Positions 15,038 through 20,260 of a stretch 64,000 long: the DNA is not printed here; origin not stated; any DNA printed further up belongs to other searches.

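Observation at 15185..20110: All four acetyl-CoA-carboxylase functions fused in one 1641-aa chain with a permuted domain order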

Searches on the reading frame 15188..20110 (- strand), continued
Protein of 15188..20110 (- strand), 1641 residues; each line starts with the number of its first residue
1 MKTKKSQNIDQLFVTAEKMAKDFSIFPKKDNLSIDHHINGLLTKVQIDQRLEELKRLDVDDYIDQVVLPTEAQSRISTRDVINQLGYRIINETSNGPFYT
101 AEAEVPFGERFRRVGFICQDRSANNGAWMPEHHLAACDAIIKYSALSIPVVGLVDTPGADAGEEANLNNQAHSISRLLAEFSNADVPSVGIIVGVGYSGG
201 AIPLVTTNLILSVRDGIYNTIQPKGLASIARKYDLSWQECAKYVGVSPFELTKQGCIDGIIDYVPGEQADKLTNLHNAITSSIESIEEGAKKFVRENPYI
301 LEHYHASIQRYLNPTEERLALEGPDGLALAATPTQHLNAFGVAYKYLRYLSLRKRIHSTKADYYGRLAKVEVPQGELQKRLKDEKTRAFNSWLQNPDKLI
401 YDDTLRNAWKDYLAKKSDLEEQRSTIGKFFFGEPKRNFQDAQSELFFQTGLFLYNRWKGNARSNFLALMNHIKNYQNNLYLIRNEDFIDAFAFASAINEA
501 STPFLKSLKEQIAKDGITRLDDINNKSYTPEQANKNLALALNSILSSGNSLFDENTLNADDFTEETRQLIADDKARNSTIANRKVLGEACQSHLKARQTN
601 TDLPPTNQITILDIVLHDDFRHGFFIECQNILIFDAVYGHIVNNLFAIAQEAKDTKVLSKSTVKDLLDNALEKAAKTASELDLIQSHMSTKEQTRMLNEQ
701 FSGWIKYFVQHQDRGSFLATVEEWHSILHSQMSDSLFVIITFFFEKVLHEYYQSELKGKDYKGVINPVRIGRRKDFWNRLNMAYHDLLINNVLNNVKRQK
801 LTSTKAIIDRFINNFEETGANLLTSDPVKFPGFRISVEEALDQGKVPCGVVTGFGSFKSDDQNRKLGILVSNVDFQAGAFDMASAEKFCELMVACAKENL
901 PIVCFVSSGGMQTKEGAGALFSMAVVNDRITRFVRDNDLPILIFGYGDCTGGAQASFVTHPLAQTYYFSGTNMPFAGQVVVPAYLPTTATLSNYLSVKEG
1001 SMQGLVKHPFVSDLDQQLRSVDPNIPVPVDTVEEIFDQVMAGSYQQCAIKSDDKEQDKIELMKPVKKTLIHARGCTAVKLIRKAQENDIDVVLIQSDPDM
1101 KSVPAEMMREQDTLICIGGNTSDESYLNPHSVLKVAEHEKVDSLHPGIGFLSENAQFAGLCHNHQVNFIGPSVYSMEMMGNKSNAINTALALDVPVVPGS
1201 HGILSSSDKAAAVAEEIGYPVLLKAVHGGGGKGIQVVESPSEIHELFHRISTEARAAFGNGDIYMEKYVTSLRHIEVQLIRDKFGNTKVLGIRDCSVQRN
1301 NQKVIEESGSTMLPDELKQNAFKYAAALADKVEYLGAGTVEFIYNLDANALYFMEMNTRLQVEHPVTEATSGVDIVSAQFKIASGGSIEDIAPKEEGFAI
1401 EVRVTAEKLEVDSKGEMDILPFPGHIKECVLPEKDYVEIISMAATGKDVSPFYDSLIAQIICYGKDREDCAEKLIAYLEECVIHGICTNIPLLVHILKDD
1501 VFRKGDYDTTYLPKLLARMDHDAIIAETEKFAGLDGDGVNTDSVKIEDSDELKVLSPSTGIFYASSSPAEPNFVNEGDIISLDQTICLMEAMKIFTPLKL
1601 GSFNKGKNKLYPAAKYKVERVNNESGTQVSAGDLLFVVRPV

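Call 9: search_solved_structures(query=window:15188-20110:-, max_evalue=0.00001)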
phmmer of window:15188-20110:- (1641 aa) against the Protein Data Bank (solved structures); distinct sequences matched with E-value up to 0.00001: 92 (the best 60 are shown).
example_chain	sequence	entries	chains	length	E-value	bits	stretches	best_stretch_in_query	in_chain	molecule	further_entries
9kkm_A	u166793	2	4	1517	0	1934.7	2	599-1641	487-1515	Acetyl-CoA carboxylase multifunctional enzyme AccADCB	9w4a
2vpq_A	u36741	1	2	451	2.3e-105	356.5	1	1066-1514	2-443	ACETYL-COA CARBOXYLASE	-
9eb7_A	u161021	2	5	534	2.6e-98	333.1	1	1062-1515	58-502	Biotin carboxylase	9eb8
1ulz_A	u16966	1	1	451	1.7e-95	323.8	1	1065-1513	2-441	pyruvate carboxylase n-terminal domain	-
3ouu_A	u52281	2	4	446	1.8e-95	323.7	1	1065-1513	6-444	Biotin carboxylase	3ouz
9zvm_C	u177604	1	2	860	2.6e-95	323.2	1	1067-1515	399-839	Maltodextrin-binding protein,Biotin carboxylase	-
4hnt_A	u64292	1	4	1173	1.1e-93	317.8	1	1061-1514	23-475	Pyruvate carboxylase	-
3bg5_A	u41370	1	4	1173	1.2e-93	317.6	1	1061-1514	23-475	Pyruvate carboxylase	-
3hb9_A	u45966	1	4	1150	3.5e-93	316.1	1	1062-1514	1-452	Pyruvate carboxylase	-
3ho8_A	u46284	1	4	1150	3.5e-93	316.1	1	1062-1514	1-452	Pyruvate carboxylase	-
3hbl_A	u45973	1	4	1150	3.5e-93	316.1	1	1062-1514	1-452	Pyruvate carboxylase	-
4hnu_A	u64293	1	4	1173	4.4e-93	315.8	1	1061-1514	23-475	Pyruvate carboxylase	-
4hnv_A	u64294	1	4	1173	6.2e-93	315.3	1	1061-1514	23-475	Pyruvate carboxylase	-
8hz5_A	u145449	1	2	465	7.7e-93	315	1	1065-1518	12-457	Biotin carboxylase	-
8gk8_C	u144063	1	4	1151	2.4e-92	313.3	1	1062-1514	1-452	Pyruvate carboxylase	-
7kct_A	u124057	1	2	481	1.7e-91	310.5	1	1065-1514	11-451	2-oxoglutarate carboxylase small subunit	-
7kbl_A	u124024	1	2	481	2e-91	310.3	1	1065-1514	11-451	2-oxoglutarate carboxylase small subunit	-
7kc7_A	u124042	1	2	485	2.4e-91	310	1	1065-1514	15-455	2-oxoglutarate carboxylase small subunit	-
4mv1_A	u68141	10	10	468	1e-90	307.9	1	1065-1517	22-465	Biotin carboxylase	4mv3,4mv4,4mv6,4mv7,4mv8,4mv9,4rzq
2gpw_A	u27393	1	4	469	1.2e-89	304.4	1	1066-1517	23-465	Biotin carboxylase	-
3rup_A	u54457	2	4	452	1.5e-89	304.1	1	1067-1517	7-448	Biotin carboxylase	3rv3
6oi9_A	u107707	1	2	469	1.6e-89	304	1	1066-1517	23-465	Biotin carboxylase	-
1bnc_A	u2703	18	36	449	1.7e-89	303.9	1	1067-1517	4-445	BIOTIN CARBOXYLASE | ACETYL-COA CARBOXYLASE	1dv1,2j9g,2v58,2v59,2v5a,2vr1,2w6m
3rv4_A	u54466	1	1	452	2.1e-89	303.6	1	1067-1517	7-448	Biotin carboxylase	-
1dv2_A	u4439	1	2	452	5.2e-89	302.3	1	1067-1517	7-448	BIOTIN CARBOXYLASE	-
2gps_A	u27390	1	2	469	7.6e-89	301.7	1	1066-1517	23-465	Biotin carboxylase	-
9wkr_A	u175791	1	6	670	1.8e-88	300.5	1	1065-1515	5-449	Propionyl-CoA carboxylase alpha chain, mitochondrial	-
2dzd_A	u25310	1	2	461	1.4e-87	297.6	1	1064-1513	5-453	pyruvate carboxylase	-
5mlk_A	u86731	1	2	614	1.1e-86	294.6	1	1065-1502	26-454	Acetyl-COA carboxylase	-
3u9s_A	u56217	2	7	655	1.1e-85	291.3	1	1064-1513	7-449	Methylcrotonyl-CoA carboxylase, alpha-subunit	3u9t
7wta_A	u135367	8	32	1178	1.5e-85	290.8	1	1062-1513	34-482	Pyruvate carboxylase, mitochondrial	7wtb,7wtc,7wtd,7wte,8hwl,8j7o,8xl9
4qsh_A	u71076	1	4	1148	5e-85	289.1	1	1061-1513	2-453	Pyruvate carboxylase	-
4qsk_A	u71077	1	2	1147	7e-85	288.6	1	1062-1513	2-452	Pyruvate carboxylase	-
4qsl_H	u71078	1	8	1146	1.3e-84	287.7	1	1063-1513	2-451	Pyruvate carboxylase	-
3va7_A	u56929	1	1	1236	5.1e-82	279.1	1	1060-1511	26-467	KLLA0E08119p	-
5i8i_A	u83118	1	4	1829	1.1e-81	278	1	1060-1511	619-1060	Urea Amidolyase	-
8j4z_E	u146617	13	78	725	1.8e-81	277.3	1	1065-1515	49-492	Methylcrotonoyl-CoA carboxylase subunit alpha, mitochondrial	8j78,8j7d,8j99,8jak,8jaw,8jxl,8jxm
5vyz_A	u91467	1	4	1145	5.7e-77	262.4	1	1065-1513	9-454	Pyruvate carboxylase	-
5vz0_A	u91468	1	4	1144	5.7e-77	262.4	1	1065-1513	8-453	Pyruvate carboxylase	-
5vyw_A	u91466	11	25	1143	6e-77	262.3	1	1065-1513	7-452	Pyruvate carboxylase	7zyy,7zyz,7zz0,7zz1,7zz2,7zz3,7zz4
3n6r_A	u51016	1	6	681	1.2e-74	254.7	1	1067-1513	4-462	Propionyl-CoA carboxylase, alpha subunit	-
8rth_A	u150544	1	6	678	1.3e-68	234.7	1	1065-1512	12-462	3-methylcrotonyl-CoA carboxylase, putative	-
9ubg_A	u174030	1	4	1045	4.8e-68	232.8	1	1066-1513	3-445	Pyruvate carboxylase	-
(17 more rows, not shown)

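Call 10: find_encoding_contigs(protein=P0001, flank=10000, max_places=3)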
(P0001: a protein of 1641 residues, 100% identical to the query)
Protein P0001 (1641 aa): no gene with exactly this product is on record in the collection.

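Call 12: search_solved_structures(query=window:15188-20110:-, max_evalue=1e-200, show_alignments=1)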
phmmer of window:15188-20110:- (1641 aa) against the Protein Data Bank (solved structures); distinct sequences matched with E-value up to 1e-200: 1.
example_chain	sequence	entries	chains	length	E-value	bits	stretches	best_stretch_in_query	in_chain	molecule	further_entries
9kkm_A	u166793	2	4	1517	0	1934.7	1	599-1641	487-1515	Acetyl-CoA carboxylase multifunctional enzyme AccADCB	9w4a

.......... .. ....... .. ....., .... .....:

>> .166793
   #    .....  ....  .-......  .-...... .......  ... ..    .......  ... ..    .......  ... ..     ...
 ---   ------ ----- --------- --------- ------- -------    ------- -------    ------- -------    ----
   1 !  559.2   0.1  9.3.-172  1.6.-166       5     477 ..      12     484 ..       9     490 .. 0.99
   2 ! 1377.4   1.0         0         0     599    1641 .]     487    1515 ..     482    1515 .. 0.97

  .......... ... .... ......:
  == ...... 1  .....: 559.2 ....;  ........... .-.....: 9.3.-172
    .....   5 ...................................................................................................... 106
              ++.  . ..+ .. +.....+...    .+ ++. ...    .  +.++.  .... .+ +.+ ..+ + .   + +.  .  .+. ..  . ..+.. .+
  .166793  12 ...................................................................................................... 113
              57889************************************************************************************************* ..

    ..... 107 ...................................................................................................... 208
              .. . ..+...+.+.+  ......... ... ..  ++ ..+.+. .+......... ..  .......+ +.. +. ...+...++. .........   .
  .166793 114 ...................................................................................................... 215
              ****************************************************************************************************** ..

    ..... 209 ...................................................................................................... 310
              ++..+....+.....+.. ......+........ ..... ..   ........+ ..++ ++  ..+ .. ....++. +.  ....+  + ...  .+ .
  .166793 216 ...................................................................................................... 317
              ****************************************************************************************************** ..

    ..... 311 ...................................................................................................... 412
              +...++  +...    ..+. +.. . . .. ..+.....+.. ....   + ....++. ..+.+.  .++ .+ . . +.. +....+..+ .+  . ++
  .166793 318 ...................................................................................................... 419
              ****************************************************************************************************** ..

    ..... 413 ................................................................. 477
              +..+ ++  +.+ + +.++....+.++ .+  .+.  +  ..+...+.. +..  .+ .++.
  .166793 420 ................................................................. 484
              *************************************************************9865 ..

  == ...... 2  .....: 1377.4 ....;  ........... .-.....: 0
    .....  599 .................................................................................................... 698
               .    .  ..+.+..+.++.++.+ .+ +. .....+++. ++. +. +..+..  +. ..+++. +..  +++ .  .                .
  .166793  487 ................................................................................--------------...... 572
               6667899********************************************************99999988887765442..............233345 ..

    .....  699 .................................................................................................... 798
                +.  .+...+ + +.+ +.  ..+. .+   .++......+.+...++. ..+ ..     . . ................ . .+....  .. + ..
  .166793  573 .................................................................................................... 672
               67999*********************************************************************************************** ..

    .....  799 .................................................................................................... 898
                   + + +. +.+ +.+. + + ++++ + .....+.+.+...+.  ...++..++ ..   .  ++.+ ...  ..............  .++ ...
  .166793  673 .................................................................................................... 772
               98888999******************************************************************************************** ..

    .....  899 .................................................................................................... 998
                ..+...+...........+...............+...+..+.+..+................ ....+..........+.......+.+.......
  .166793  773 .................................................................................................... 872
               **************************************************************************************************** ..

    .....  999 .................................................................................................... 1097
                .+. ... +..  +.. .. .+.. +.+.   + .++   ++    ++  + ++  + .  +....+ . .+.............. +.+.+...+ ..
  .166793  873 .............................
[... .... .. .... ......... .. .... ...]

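Call 22: list_cluster_members(proteins=[P0001, P0002, P0004, P0007])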
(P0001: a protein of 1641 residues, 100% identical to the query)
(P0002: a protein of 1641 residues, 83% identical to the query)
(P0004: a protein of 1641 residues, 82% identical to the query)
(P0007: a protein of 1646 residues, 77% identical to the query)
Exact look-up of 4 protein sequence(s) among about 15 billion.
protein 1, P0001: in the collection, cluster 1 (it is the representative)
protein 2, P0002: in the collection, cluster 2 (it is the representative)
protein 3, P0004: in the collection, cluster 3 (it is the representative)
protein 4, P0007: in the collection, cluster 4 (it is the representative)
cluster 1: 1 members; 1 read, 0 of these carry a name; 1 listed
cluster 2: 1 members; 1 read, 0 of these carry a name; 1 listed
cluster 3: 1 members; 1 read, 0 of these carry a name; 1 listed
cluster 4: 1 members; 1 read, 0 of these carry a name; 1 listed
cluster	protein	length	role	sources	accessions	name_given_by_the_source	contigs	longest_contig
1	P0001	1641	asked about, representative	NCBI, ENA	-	-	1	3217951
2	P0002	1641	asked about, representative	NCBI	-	-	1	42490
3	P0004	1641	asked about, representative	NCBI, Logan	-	-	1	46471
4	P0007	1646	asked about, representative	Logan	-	-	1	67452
